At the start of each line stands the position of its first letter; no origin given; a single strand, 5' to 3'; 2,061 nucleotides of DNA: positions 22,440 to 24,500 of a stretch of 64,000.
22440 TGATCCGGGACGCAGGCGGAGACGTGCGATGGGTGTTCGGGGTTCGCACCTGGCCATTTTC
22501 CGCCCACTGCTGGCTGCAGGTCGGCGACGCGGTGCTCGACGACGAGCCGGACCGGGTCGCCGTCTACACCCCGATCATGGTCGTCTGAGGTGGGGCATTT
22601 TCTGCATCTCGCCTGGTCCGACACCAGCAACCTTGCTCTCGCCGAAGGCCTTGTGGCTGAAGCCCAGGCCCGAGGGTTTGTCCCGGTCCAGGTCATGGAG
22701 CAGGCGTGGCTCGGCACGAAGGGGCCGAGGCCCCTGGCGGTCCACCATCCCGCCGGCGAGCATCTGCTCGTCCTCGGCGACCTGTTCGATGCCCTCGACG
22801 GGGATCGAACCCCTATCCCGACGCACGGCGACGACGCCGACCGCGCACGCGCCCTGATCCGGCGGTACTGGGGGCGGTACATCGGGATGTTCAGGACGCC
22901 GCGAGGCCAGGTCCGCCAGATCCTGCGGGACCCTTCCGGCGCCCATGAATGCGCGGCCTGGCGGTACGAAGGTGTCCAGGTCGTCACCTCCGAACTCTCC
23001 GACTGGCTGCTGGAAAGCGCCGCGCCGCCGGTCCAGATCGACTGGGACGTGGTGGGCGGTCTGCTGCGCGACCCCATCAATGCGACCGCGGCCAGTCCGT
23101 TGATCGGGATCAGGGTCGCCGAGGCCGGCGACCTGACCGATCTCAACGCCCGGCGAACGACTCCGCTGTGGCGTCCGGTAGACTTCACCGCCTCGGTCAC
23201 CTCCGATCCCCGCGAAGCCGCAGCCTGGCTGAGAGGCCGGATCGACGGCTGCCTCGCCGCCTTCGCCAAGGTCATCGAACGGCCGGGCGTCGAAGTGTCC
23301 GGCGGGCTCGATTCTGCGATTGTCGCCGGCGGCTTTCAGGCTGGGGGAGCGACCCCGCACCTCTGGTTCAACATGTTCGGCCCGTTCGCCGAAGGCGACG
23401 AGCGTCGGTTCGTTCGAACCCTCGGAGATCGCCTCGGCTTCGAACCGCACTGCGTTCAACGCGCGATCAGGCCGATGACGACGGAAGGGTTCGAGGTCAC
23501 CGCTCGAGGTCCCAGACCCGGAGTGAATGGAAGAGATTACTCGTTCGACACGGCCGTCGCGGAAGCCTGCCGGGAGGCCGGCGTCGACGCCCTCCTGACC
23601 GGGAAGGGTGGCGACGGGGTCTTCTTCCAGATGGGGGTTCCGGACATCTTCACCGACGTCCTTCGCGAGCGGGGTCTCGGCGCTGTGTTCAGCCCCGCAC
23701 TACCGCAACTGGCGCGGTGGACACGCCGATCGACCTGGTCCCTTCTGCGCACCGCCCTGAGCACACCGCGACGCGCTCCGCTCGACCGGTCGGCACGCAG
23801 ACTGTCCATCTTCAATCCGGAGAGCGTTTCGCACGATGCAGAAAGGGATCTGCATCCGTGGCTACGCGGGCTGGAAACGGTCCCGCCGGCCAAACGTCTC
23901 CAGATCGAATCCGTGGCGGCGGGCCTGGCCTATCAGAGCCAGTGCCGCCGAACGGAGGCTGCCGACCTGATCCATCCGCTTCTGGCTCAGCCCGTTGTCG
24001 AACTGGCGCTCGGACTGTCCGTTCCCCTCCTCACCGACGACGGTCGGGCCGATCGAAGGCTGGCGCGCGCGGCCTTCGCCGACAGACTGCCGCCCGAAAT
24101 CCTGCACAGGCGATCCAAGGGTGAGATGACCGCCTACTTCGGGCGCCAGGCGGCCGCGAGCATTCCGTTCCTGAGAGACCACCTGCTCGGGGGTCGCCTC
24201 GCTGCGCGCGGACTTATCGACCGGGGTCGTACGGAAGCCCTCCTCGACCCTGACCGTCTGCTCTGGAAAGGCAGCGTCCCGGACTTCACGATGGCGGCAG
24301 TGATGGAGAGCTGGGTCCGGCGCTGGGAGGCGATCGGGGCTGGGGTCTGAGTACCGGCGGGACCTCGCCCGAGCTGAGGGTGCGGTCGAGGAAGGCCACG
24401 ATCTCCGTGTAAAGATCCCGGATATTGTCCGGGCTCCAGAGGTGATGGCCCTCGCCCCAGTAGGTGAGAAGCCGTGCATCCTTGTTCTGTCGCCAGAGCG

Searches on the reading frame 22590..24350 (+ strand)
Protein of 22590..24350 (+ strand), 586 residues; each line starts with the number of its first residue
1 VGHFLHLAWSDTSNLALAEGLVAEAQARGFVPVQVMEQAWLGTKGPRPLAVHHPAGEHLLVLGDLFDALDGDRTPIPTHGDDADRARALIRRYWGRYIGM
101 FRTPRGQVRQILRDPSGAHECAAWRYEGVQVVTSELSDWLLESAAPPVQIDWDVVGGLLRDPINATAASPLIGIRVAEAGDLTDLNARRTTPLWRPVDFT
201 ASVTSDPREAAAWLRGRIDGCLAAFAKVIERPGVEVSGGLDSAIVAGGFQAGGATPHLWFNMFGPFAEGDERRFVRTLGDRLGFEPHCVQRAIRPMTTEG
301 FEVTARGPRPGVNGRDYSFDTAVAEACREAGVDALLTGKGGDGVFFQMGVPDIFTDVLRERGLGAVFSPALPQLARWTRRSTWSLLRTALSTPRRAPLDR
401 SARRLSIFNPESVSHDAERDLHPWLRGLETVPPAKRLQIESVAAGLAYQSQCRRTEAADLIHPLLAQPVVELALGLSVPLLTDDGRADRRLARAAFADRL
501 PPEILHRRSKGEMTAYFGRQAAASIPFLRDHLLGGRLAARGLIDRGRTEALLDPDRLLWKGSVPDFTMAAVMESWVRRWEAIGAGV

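Call 90: search_protein_families(library=pfam, proteins=[window:22590-24350:+], max_evalue=0.001)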
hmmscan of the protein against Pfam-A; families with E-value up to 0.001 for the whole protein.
window:22590-24350:+ (586 aa): 1 family
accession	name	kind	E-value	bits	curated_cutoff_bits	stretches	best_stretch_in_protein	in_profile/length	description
PF00733.27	Asn_synthase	-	1.8e-21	77.6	21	1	233-557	21-333/354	Asparagine synthase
